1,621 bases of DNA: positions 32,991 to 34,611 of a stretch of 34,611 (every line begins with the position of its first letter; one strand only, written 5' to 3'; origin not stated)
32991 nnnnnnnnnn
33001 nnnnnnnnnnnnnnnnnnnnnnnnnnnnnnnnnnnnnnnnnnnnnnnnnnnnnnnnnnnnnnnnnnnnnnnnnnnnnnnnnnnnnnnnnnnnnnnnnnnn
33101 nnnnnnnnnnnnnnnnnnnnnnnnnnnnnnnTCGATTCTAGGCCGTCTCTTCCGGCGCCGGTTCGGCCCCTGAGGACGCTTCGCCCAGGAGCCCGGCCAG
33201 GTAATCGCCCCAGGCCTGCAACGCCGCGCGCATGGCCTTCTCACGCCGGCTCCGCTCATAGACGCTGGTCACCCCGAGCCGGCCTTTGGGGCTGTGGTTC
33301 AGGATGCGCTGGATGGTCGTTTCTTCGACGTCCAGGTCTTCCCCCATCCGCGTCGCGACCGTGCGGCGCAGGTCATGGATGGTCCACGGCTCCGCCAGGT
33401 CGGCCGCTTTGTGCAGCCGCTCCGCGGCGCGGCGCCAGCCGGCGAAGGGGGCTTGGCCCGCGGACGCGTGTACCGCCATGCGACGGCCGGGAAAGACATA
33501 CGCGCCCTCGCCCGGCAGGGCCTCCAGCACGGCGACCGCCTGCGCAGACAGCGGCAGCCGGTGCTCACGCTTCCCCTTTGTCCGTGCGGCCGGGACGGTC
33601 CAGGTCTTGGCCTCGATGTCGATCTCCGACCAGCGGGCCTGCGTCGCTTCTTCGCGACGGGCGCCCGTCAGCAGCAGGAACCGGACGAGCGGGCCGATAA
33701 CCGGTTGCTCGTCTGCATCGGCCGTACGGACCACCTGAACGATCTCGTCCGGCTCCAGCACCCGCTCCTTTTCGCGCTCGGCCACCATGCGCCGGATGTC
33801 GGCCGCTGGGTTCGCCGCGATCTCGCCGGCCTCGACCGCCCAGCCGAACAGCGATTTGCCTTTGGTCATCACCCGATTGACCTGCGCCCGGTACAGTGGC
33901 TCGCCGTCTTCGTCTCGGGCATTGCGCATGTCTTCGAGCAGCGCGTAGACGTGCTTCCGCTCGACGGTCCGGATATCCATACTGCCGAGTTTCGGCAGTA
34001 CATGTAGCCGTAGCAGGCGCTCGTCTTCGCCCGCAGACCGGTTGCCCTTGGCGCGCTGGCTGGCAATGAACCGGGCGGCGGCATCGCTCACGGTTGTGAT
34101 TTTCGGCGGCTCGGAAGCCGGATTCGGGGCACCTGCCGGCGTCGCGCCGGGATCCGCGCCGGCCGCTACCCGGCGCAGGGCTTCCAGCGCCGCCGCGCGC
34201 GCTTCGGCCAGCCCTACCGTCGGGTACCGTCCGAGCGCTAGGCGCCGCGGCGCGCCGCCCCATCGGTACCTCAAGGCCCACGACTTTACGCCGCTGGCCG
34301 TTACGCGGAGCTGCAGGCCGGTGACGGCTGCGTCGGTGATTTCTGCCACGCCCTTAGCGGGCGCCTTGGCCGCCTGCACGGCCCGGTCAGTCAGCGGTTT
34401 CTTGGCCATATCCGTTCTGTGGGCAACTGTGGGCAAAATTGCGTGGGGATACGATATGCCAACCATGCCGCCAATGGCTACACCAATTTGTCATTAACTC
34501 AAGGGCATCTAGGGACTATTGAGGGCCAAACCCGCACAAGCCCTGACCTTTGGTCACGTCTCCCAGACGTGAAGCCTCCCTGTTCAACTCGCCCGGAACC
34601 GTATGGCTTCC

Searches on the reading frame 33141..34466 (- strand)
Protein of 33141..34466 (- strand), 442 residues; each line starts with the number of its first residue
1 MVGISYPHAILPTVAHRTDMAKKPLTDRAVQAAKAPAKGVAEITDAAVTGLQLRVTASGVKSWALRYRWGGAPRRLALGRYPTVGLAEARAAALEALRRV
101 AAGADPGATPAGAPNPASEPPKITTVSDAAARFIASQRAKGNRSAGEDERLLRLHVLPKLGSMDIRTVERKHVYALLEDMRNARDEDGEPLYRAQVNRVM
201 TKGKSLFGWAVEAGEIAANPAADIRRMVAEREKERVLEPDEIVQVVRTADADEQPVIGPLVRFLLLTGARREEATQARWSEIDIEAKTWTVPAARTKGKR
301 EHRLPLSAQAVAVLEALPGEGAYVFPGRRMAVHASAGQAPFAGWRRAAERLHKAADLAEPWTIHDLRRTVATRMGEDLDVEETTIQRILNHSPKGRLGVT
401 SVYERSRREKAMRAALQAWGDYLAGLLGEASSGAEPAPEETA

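Call 46: search_protein_families(library=phrogs, proteins=[window:33141-34466:-], max_evalue=0.00001)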
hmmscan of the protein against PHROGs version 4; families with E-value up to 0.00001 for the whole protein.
window:33141-34466:- (442 aa): 6 families
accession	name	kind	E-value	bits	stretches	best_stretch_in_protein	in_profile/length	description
phrog_1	-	integration and excision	3.2e-65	222.6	1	18-432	83-460/611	integrase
phrog_216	-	integration and excision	3.2e-25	89.8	1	197-426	16-247/301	integrase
phrog_3423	-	unknown function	1.2e-22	81.6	1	20-136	3-115/157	-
phrog_17497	-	unknown function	9.8e-10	39.6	1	357-427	54-120/133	-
phrog_24775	-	unknown function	7.7e-08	33.4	1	353-425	20-88/101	-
phrog_7244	-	integration and excision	1.1e-07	32.4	1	156-283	106-225/263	integrase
